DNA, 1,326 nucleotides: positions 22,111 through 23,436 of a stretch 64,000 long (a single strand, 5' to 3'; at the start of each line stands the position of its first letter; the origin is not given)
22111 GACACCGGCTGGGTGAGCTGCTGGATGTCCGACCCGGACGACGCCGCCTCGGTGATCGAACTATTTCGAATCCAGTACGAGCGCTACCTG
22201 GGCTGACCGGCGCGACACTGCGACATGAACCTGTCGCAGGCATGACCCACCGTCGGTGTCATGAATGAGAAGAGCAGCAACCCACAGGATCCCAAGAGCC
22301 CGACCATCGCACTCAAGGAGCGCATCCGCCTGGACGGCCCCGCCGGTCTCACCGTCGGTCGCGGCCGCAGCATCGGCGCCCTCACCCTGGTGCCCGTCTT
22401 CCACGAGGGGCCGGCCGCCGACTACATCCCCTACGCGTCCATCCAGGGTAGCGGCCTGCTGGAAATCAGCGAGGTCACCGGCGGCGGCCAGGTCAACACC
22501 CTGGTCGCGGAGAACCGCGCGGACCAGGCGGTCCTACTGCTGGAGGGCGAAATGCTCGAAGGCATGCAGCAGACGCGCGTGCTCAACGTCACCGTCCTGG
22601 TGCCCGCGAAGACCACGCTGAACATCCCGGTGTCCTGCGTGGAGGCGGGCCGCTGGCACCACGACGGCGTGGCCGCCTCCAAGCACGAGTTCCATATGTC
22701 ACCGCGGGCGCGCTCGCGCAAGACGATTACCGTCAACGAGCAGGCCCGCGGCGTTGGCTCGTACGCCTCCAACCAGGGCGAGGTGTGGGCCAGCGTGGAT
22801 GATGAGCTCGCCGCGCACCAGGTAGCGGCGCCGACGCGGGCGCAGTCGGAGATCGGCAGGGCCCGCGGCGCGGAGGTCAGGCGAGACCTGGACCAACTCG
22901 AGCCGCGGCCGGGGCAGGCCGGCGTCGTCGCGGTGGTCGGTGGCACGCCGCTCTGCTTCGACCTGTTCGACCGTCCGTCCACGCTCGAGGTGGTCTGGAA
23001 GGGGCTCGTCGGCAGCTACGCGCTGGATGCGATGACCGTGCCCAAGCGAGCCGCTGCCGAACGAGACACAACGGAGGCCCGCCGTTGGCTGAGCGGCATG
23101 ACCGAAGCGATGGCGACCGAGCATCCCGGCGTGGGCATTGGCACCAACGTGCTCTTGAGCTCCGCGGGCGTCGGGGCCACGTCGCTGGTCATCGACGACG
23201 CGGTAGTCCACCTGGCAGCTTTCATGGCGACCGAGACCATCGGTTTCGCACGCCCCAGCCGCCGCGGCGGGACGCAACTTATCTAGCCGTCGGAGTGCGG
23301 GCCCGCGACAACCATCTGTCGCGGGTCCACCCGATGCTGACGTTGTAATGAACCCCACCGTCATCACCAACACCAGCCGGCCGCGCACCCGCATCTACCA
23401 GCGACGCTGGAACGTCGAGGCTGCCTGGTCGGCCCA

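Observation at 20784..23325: WYL regulator with two downstream unknown genes bracketed by its putative operators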

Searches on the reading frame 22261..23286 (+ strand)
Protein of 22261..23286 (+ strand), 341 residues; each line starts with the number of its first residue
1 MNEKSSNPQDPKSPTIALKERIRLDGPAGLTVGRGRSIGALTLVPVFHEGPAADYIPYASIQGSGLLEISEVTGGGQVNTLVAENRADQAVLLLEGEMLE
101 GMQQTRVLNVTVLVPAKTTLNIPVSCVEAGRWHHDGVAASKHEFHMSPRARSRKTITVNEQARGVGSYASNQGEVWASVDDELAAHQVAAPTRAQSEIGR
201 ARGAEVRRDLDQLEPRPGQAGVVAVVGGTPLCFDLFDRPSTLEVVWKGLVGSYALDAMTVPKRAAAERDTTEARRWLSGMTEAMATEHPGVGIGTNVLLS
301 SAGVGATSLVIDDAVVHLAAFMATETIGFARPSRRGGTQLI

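Call 4: search_protein_families(library=pfam, proteins=[window:22261-23286:+], max_evalue=0.01)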
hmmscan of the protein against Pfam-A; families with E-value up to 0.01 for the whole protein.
window:22261-23286:+ (341 aa): 1 family
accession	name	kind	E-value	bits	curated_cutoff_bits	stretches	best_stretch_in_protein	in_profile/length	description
PF20208.3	ARPP-1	-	1.3e-76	258.2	27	1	30-321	2-297/297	ARG and Rhodanese-Phosphatase-superfamily-associated Protein domain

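Call 5: search_protein_families(library=ncbifam, proteins=[window:22261-23286:+], max_evalue=0.01)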
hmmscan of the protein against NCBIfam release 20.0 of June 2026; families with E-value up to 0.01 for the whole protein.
window:22261-23286:+ (341 aa): 0 families

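Call 9: search_protein_families(library=padloc, proteins=[window:22261-23286:+], max_evalue=0.01)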
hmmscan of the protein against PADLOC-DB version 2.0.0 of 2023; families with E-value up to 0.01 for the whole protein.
window:22261-23286:+ (341 aa): 0 families

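Call 20: find_encoding_contigs(protein=window:22261-23286:+, flank=10000, max_places=6)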
Protein window:22261-23286:+ (341 aa): no gene with exactly this product is on record in the collection.

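Call 21: find_related_loci(query=window:22261-23286:+, collection=genome_contigs, flank=10000)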
Query window:22261-23286:+ (341 aa) in genome_contigs; peptide patterns used: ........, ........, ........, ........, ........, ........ (x = any residue, [..] = any of these).
67 stretches matched a pattern; 3 encode a relative of the query (tblastn E <= 1e-3); 3 distinct loci.
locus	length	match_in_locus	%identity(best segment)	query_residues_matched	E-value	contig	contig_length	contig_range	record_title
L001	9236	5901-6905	84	1-335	0e+0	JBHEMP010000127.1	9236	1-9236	MAG: Candidatus Dormibacteria bacterium isolate S3_bin.41.orig S3_k141_2669392, whole genome shotgun sequence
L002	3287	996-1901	32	36-325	3e-37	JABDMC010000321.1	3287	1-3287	MAG: Akkermansiaceae bacterium isolate SS_bin_91 k127_1108075, whole genome shotgun sequence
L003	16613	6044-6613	28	78-259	2e-12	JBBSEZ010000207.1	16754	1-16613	MAG: Gemmatales bacterium isolate LS1_sbin.68 LS1_sbin.68_K_603345_L_16754_cov_14.0000, whole genome shotgun sequence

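Call 22: find_homologous_proteins(query=window:22261-23286:+, max_evalue=1e-10)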
Query window:22261-23286:+ (341 aa): 284 proteins with E <= 1e-10 among 8000 candidates; the best 120 are listed.
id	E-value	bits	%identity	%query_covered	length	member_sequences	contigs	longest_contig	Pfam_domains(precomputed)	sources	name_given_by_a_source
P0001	1.0e-219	746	100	100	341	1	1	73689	PF20208.4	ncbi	ncbi:MAG: ARPP-1 family domain-containing protein [Candidatus Dormibacteria bacterium]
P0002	2.3e-183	627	84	98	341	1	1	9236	PF20208.4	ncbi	ncbi:MAG: ARPP-1 family domain-containing protein [Candidatus Dormibacteria bacterium]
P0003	6.6e-173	592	78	100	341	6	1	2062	PF20208.4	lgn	-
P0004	1.0e-160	552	74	98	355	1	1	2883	PF20208.4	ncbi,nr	ncbi:MAG: hypothetical protein M3010_04160, partial [Candidatus Dormibacteraeota bacterium]|nr:hypot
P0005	6.2e-158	543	73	99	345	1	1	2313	PF20208.4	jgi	jgi:hypothetical protein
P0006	1.1e-156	539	72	98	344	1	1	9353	PF20208.4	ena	-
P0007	1.3e-156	539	70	100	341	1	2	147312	PF20208.4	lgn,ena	-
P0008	1.0e-155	536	72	99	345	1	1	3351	PF20208.4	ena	-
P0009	6.0e-151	520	71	98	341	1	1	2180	PF20208.4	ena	-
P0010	9.0e-149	513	69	100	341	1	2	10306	PF20208.4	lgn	-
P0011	1.5e-146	506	70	99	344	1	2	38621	PF20208.4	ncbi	ncbi:MAG: hypothetical protein NVSMB17_00660 [Candidatus Dormibacteria bacterium]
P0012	3.3e-145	501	92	73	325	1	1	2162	PF20208.4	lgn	-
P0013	5.0e-130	451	65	96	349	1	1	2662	PF20208.4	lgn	-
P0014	2.8e-127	442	62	98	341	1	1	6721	PF20208.4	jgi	jgi:hypothetical protein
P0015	3.8e-127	442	65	93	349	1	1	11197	PF20208.4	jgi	jgi:hypothetical protein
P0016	1.0e-126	441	61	97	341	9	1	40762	PF20208.4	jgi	jgi:hypothetical protein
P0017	1.6e-124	433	61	98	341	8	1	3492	PF20208.4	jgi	-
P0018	4.2e-123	429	60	98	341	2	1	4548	PF20208.4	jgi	jgi:hypothetical protein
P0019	1.4e-102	361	78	62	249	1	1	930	PF20208.4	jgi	-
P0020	3.4e-84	301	49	86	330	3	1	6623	PF20208.4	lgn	-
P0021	2.0e-80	288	45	93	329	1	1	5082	PF20208.4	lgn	-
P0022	1.5e-77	279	46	90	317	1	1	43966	PF20208.4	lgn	-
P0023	2.1e-77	279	46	90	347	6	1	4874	PF20208.4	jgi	-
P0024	2.8e-77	278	45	90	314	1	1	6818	PF20208.4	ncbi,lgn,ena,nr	ncbi:MAG TPA: DUF6569 family protein [Actinomycetota bacterium]|nr:DUF6569 family protein [Actinomyc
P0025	5.2e-76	274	46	90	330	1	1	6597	PF20208.4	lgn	-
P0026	2.0e-75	272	43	92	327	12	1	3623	PF20208.4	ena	-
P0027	6.9e-75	270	42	92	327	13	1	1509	PF20208.4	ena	-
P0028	4.0e-74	268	42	93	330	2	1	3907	PF20208.4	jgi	jgi:hypothetical protein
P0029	9.1e-74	267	42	92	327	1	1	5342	PF20208.4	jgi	jgi:hypothetical protein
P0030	4.4e-73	264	42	92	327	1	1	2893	PF20208.4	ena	-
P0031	2.7e-72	262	41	91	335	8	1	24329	PF20208.4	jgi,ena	-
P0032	6.7e-72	260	46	91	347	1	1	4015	PF20208.4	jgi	jgi:hypothetical protein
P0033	2.3e-71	259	48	87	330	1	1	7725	PF20208.4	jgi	-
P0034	4.9e-71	258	44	89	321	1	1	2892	PF20208.4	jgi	jgi:hypothetical protein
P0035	8.5e-71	257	44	86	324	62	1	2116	PF20208.4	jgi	jgi:hypothetical protein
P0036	1.3e-70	256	44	86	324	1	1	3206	PF20208.4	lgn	-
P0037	1.8e-70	256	44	89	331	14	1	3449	PF20208.4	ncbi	-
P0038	2.1e-70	256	43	85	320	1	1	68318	PF20208.4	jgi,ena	-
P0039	8.0e-70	254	43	86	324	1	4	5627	PF20208.4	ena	-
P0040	1.0e-69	253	43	86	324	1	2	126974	PF20208.4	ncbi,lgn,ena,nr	ncbi:MAG TPA: DUF6569 family protein [Candidatus Dormibacteraeota bacterium]|nr:DUF6569 family prote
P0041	1.5e-69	253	43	86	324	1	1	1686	PF20208.4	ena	-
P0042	2.4e-69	252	43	86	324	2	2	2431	PF20208.4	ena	-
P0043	4.1e-69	251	43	86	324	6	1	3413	PF20208.4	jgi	-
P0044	5.2e-69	251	46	86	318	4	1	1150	PF20208.4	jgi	-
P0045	7.3e-69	250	42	91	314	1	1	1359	PF20208.4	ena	-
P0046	8.9e-69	250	43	86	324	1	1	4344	PF20208.4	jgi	-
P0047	1.3e-68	250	42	90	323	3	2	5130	PF20208.4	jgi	jgi:hypothetical protein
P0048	2.5e-68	249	41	96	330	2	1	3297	PF20208.4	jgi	jgi:hypothetical protein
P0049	3.3e-68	248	45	90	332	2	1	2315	PF20208.4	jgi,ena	-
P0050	6.0e-68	247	43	86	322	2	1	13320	PF20208.4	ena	-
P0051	7.0e-68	247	46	87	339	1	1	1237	PF20208.4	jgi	jgi:hypothetical protein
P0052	8.5e-68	247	42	86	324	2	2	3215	PF20208.4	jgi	jgi:hypothetical protein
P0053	1.3e-67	246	42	89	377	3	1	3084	PF00196.26,PF20208.4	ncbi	-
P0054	2.0e-67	246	43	92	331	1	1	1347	PF20208.4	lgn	-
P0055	2.9e-67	245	44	93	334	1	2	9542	PF20208.4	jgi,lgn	-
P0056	3.3e-67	245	42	86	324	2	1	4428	PF20208.4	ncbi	-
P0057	3.4e-67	245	44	93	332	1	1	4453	PF20208.4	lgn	-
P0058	4.0e-67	245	45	91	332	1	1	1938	PF20208.4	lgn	-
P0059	4.3e-67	245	44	92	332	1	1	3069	PF20208.4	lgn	-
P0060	1.9e-66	243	44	92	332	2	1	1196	PF20208.4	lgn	-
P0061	2.7e-65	239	42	86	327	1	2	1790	PF20208.4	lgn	-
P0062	1.6e-64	236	40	91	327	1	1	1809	PF20208.4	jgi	jgi:hypothetical protein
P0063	2.5e-64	236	45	90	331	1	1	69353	PF20208.4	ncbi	ncbi:MAG: DUF6569 family protein [Actinomycetota bacterium]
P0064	5.5e-64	234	45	86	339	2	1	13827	PF20208.4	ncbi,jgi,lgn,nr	ncbi:MAG: hypothetical protein MUE66_00430 [Acidimicrobiia bacterium]|jgi:hypothetical protein|nr:hy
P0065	6.6e-64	234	48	87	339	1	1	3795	PF20208.4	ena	-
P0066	6.8e-64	234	43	92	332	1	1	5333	PF20208.4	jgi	jgi:hypothetical protein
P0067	6.9e-64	234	44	91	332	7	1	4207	PF20208.4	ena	-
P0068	6.1e-63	231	47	82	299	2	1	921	PF20208.4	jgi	-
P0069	1.9e-62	229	45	87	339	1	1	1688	PF20208.4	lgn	-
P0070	8.6e-62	227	46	87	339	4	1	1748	PF20208.4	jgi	-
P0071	2.1e-61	226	44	93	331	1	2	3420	PF20208.4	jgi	-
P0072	5.5e-61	225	43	86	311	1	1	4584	PF20208.4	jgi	jgi:hypothetical protein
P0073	7.1e-61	224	40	86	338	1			PF20208.4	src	-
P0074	1.1e-59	220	44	87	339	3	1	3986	PF20208.4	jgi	-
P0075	2.6e-59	219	42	88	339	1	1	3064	PF20208.4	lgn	-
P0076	6.2e-59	218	46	86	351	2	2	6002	PF20208.4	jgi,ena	-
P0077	6.2e-59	218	43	86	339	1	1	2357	PF20208.4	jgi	jgi:hypothetical protein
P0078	1.4e-58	217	45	85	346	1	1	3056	PF20208.4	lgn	-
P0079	6.8e-57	211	40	91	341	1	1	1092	PF20208.4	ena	-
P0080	6.9e-57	211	39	87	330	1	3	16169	PF20208.4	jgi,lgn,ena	-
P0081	9.1e-57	211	41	90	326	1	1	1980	PF20208.4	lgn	-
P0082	1.3e-55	207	46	88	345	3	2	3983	PF20208.4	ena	-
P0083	1.8e-54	203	41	76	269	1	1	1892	PF20208.4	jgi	jgi:hypothetical protein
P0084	1.8e-54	203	39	93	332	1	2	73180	PF20208.4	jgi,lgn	jgi:hypothetical protein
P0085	4.4e-54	202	42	89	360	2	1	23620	PF20208.4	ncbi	-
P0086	7.2e-53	198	44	88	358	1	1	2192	PF20208.4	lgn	-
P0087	2.0e-52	196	43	86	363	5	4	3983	PF20208.4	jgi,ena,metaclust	metaclust:\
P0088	4.0e-51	192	39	87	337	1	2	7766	PF20208.4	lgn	-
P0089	4.7e-51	192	41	87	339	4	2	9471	PF20208.4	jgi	jgi:hypothetical protein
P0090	6.1e-51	192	41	94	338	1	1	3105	PF20208.4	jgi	jgi:hypothetical protein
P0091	4.6e-49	185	38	86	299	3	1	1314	PF20208.4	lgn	-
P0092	7.0e-49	185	42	95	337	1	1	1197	PF20208.4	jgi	jgi:ARG and Rhodanese-Phosphatase-superfamily-associated Protein domain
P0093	7.8e-49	185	39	86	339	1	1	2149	PF20208.4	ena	-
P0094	1.1e-48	184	43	85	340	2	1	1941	PF20208.4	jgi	jgi:hypothetical protein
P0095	1.7e-48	184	43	86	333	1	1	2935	PF20208.4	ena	-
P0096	5.1e-48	182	36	86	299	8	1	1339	PF20208.4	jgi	jgi:hypothetical protein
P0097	7.7e-48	181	38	92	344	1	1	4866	PF20208.4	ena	-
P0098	4.2e-47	179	41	86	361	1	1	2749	PF20208.4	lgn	-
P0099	4.4e-47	179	37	87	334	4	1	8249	PF20208.4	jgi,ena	-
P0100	4.3e-46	176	40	87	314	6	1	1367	PF20208.4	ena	-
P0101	1.2e-45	174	40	86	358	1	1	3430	PF20208.4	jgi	-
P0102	2.3e-45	173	41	87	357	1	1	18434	PF20208.4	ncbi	ncbi:MAG: ARPP-1 family domain-containing protein [Actinomycetota bacterium]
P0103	2.7e-45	173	35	90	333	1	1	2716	PF20208.4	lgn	-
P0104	3.5e-45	173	38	87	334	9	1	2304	PF20208.4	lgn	-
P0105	6.6e-45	172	36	86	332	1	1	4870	PF20208.4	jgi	-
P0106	9.8e-45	171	41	86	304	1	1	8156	PF20208.4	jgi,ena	-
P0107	1.5e-44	171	38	87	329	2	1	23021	PF20208.4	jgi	jgi:hypothetical protein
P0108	4.8e-44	169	38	83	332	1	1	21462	PF20208.4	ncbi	-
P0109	1.3e-43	168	41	85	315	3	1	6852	PF20208.4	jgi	jgi:hypothetical protein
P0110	1.6e-43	167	40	86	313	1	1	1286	PF20208.4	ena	-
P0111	1.7e-43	167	39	86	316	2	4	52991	PF20208.4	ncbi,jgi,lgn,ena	-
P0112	2.2e-43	167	39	85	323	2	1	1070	PF20208.4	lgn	-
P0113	2.6e-43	167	37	86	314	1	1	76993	PF20208.4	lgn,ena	-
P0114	4.5e-43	166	36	83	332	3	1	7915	PF20208.4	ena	-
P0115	5.1e-43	166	37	84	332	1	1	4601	PF20208.4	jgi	jgi:hypothetical protein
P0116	9.0e-43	165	39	86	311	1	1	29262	PF20208.4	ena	-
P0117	9.4e-43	165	35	86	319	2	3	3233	PF20208.4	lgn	-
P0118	1.5e-42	164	35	82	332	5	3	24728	PF20208.4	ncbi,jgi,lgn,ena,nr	ncbi:MAG TPA: hypothetical protein PKY88_12310 [Anaerohalosphaeraceae bacterium]|nr:hypothetical pro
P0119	1.6e-42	164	35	85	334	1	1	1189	PF20208.4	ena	-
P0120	3.4e-42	163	37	86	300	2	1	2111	PF20208.4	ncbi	-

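Call 23: find_encoding_contigs(protein=P0007, flank=10000, max_places=2)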
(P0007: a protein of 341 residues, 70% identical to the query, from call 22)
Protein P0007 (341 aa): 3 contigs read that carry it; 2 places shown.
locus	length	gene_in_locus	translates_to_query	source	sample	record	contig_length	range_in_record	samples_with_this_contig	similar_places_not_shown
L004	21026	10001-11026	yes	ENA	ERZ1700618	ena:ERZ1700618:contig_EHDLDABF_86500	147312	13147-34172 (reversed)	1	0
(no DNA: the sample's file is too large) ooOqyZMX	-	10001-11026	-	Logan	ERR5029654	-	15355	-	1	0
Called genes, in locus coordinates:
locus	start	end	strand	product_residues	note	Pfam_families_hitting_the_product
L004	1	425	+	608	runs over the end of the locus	PF12102:MrcB_N, PF00004:AAA (weak), PF07728:AAA_5, PF13401:AAA_22 (weak), PF28529:McrB_lid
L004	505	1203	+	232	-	PF10117:McrBC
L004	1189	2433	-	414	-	-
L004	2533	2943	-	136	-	-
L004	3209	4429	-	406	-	PF01637:ATPase_2, PF13173:AAA_14 (faint)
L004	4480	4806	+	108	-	-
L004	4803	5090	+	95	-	-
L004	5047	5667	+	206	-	-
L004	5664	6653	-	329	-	PF14020:DUF4236, PF07719:TPR_2 (faint), PF13432:TPR_16 (faint), PF14559:TPR_19 (faint), PF00515:TPR_1 (faint)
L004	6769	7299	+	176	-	PF22784:PTP-SAK, PF22741:PTP-NADK, PF00782:DSPc (weak), PF22785:Tc-R-P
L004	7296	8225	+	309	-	PF03747:ADP_ribosyl_GH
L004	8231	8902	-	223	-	PF22552:TY-Chap3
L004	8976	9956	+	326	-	PF08279:HTH_11 (weak), PF13280:WYL, PF25583:WCX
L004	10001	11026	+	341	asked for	PF20208:ARPP-1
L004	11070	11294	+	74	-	PF01402:RHH_1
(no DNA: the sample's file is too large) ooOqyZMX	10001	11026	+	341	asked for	PF20208:ARPP-1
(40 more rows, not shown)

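Call 24: find_encoding_contigs(protein=P0011, flank=10000, max_places=2)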
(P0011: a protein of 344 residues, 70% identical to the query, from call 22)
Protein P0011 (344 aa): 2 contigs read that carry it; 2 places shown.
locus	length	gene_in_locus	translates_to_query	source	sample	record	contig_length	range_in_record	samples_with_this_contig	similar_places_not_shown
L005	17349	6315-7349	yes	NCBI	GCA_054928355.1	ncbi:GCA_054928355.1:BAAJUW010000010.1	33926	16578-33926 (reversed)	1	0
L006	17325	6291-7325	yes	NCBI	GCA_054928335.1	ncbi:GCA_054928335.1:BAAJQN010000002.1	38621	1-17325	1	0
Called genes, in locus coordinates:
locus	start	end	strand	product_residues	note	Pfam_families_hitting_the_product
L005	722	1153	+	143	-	-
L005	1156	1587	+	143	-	PF01850:PIN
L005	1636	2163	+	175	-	PF22784:PTP-SAK, PF05706:CDKN3 (weak), PF22785:Tc-R-P, PF00782:DSPc (weak), PF22741:PTP-NADK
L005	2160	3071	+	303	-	PF03747:ADP_ribosyl_GH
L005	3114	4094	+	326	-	PF08279:HTH_11 (weak), PF13280:WYL, PF25583:WCX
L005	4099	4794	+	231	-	-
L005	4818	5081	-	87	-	-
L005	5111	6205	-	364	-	PF02012:BNR (faint), PF15902:Sortilin-Vps10 (weak)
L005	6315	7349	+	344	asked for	PF20208:ARPP-1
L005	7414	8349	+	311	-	-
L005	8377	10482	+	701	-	-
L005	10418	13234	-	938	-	PF00486:Trans_reg_C, PF03704:BTAD, PF13191:AAA_16, PF13401:AAA_22 (weak), PF17874:TPR_MalT (weak), PF13181:TPR_8 (faint), PF00515:TPR_1 (faint), PF13424:TPR_12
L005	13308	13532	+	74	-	PF00196:GerE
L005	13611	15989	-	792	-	-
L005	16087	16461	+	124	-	-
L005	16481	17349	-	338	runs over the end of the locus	PF00990:GGDEF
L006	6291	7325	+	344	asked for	PF20208:ARPP-1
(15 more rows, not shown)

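Call 25: find_encoding_contigs(protein=P0016, flank=10000, max_places=2)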
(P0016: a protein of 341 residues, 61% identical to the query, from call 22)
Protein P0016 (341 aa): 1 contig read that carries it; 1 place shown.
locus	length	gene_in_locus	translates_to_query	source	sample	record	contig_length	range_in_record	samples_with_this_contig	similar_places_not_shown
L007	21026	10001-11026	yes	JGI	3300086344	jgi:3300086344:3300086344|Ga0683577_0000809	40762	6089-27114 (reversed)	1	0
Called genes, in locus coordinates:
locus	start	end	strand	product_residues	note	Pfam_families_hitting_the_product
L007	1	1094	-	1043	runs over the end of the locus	PF00580:UvrD-helicase, PF13245:AAA_19, PF13604:AAA_30 (faint), PF13361:UvrD_C, PF13538:UvrD_C_2 (faint), PF12705:PDDEXK_1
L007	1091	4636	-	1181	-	PF00580:UvrD-helicase, PF13245:AAA_19, PF13604:AAA_30 (faint), PF13361:UvrD_C, PF13538:UvrD_C_2 (faint), PF12705:PDDEXK_1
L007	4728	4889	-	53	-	-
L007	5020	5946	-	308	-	PF22552:TY-Chap3, PF10722:YbjN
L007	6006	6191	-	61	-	-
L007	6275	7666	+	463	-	PF13328:HD_4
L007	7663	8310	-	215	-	-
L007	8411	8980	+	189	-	-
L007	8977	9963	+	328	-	PF08279:HTH_11 (weak), PF13280:WYL, PF25583:WCX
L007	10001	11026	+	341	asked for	PF20208:ARPP-1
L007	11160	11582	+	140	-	-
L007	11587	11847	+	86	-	-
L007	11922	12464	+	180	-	-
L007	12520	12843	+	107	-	-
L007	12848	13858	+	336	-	PF11611:DUF4352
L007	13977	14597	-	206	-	-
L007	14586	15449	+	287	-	-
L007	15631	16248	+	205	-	-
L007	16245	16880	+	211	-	-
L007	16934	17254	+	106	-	PF13302:Acetyltransf_3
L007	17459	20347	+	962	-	PF12728:HTH_17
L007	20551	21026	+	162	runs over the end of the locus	-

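Call 28: find_encoding_contigs(protein=P0006, flank=10000, max_places=1)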
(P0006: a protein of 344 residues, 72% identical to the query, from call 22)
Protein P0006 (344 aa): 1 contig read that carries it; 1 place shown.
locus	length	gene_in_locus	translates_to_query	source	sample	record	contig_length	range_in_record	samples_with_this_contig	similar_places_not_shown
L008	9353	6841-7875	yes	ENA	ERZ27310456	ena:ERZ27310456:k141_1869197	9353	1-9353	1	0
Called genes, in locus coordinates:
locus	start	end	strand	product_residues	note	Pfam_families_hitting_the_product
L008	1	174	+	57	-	?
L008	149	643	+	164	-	PF10604:Polyketide_cyc2, PF08327:AHSA1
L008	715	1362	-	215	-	PF01638:HxlR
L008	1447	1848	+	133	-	PF12680:SnoaL_2, PF14534:DUF4440 (weak)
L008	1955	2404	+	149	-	PF13328:HD_4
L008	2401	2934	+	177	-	PF22784:PTP-SAK, PF22741:PTP-NADK, PF22785:Tc-R-P, PF00782:DSPc (weak)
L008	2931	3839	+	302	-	PF03747:ADP_ribosyl_GH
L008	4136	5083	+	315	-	PF01734:Patatin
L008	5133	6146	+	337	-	PF08279:HTH_11, PF13280:WYL, PF25583:WCX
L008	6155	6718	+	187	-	PF01872:RibD_C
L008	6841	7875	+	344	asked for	PF20208:ARPP-1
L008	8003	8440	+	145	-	-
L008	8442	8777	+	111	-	-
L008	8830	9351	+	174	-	?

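Call 29: find_encoding_contigs(protein=P0010, flank=10000, max_places=1)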
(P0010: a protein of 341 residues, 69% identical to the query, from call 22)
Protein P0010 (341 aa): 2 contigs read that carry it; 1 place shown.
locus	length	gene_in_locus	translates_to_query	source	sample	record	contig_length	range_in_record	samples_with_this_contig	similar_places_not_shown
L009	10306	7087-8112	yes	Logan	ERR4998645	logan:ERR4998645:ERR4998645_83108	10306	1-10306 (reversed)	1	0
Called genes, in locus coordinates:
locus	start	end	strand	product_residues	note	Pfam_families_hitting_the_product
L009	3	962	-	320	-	?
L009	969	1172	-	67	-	-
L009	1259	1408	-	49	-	-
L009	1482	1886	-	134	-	PF01850:PIN (weak), PF13470:PIN_3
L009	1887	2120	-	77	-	PF01402:RHH_1 (faint)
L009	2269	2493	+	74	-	PF01402:RHH_1 (weak)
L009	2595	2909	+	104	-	-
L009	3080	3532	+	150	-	-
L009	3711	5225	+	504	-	PF00211:Guanylate_cyc (weak)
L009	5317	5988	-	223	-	PF22552:TY-Chap3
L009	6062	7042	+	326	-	PF08279:HTH_11 (weak), PF13280:WYL, PF25583:WCX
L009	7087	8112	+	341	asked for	PF20208:ARPP-1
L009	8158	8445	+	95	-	PF02604:PhdYeFM_antitox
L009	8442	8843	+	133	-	PF01850:PIN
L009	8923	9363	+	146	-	-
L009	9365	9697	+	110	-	-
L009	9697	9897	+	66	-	-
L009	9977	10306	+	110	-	?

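Call 30: find_encoding_contigs(protein=P0015, flank=10000, max_places=1)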
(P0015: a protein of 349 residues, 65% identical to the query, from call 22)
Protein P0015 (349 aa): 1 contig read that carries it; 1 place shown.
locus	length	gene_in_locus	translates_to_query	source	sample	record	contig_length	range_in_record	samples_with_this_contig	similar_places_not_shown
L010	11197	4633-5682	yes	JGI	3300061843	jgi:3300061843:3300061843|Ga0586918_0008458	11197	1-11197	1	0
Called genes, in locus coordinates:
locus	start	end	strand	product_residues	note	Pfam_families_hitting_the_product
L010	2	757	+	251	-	?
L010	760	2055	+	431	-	PF10117:McrBC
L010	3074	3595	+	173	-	-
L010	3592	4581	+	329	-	PF08279:HTH_11 (weak), PF13280:WYL, PF25583:WCX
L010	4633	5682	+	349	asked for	PF20208:ARPP-1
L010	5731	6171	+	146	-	-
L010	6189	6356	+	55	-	-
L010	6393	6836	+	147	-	PF01243:PNPOx_N, PF12900:Pyridox_ox_2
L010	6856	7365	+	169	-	PF12680:SnoaL_2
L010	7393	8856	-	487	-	PF03055:RPE65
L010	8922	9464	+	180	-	PF03551:PadR, PF10400:Vir_act_alpha_C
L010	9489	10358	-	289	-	PF00296:Bac_luciferase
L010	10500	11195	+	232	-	?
